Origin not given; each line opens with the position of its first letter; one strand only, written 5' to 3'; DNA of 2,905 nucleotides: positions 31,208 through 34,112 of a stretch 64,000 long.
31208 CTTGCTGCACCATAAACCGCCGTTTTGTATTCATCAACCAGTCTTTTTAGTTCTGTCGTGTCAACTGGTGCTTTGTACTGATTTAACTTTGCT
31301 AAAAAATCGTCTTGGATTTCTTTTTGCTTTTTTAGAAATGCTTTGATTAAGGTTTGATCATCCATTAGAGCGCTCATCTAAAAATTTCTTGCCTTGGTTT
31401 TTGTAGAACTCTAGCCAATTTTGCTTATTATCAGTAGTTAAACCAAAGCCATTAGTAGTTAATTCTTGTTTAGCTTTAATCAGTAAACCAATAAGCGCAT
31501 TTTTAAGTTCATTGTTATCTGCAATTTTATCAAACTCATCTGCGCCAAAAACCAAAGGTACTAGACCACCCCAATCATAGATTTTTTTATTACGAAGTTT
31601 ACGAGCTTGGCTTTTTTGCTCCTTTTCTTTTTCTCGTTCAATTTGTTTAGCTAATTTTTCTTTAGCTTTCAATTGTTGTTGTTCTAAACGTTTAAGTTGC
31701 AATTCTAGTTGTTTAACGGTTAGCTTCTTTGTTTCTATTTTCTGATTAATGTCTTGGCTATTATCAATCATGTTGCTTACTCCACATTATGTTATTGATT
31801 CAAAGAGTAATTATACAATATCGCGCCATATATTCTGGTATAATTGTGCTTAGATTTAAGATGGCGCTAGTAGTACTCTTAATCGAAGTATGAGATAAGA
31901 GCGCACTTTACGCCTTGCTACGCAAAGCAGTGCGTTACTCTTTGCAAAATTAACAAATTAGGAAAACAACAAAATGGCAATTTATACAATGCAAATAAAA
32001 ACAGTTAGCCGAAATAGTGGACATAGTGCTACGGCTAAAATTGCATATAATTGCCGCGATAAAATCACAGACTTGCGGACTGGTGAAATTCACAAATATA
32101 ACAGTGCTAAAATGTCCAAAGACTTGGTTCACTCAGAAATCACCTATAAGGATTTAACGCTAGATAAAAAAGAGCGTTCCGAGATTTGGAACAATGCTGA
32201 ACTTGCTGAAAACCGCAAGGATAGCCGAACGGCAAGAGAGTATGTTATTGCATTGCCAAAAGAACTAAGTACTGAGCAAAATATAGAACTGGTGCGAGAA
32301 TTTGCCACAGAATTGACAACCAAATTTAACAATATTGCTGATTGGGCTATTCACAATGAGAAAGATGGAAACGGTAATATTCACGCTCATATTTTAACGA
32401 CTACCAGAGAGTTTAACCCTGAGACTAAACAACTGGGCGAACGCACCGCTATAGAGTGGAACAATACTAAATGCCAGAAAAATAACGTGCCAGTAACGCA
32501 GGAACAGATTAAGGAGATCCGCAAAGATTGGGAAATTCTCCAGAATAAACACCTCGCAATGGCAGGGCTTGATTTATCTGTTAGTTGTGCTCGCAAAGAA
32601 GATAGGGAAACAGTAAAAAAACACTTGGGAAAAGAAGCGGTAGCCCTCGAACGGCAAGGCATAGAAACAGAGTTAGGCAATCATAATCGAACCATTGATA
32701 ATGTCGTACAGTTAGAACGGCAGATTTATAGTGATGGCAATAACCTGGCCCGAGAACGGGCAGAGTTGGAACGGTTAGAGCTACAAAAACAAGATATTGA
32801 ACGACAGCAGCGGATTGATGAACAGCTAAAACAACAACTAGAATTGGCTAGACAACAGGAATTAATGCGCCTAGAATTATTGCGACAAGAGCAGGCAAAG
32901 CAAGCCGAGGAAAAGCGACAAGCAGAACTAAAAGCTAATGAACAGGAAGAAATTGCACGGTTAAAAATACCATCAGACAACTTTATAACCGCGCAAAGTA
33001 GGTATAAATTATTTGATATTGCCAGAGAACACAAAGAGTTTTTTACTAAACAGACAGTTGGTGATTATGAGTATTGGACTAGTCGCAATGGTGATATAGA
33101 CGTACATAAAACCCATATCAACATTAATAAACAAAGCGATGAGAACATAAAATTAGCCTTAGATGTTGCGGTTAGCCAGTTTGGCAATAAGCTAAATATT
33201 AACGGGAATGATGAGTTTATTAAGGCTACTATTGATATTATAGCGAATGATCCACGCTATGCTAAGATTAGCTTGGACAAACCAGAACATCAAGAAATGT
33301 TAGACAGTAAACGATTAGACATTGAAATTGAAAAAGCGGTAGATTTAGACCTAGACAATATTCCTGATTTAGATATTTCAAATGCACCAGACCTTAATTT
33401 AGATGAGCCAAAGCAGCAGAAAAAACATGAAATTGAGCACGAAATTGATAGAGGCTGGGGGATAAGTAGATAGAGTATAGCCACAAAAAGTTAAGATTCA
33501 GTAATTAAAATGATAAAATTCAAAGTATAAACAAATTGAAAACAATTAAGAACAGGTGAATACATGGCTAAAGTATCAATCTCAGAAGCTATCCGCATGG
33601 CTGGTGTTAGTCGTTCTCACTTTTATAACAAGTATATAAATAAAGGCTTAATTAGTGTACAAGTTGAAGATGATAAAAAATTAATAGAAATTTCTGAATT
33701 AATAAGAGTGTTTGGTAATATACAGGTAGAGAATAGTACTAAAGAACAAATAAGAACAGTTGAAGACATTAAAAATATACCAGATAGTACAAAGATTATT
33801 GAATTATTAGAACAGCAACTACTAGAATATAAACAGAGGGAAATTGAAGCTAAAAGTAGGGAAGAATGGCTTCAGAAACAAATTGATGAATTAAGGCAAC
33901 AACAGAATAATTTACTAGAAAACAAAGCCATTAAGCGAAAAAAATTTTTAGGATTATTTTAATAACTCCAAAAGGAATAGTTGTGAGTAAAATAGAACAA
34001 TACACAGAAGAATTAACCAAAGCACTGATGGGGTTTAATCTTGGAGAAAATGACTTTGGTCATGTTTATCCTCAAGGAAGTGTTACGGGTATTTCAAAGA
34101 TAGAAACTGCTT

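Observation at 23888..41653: A second, nested Tn3-family transposon (~10.3 kb) reconstructed across the cointegrate, with 41-bp perfect IRs and a CTATA duplication splitting a mob-operon gene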

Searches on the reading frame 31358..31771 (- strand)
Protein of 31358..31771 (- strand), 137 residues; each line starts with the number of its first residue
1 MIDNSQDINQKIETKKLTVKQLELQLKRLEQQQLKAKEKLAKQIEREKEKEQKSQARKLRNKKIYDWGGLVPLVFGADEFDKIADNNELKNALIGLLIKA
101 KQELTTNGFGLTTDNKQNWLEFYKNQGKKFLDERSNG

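Call 9: search_protein_families(library=pfam, proteins=[window:31358-31771:-], max_evalue=0.01)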
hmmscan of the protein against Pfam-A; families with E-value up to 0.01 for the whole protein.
window:31358-31771:- (137 aa): 1 family
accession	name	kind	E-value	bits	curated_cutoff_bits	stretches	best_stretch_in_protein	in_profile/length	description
PF02877.19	PARP_reg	-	0.01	16.4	26.8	0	4-93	16-103/135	Poly(ADP-ribose) polymerase, regulatory domain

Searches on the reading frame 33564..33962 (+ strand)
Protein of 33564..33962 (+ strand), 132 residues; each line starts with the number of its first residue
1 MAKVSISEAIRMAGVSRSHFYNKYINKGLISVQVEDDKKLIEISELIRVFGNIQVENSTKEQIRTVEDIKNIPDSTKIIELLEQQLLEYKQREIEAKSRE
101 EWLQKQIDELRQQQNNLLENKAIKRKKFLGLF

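Call 9: search_protein_families(library=pfam, proteins=[window:33564-33962:+], max_evalue=0.01)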
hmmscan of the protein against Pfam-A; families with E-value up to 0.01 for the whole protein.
window:33564-33962:+ (132 aa): 2 families
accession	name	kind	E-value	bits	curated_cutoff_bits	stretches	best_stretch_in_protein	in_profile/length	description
PF24531.2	ANC1_spectrin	-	0.003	18.3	27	0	74-119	39-83/95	Nuclear anchorage protein 1, spectrin repeat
PF19776.5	DUF6262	-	0.0053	17.4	29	0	2-67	32-82/110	Family of unknown function (DUF6262)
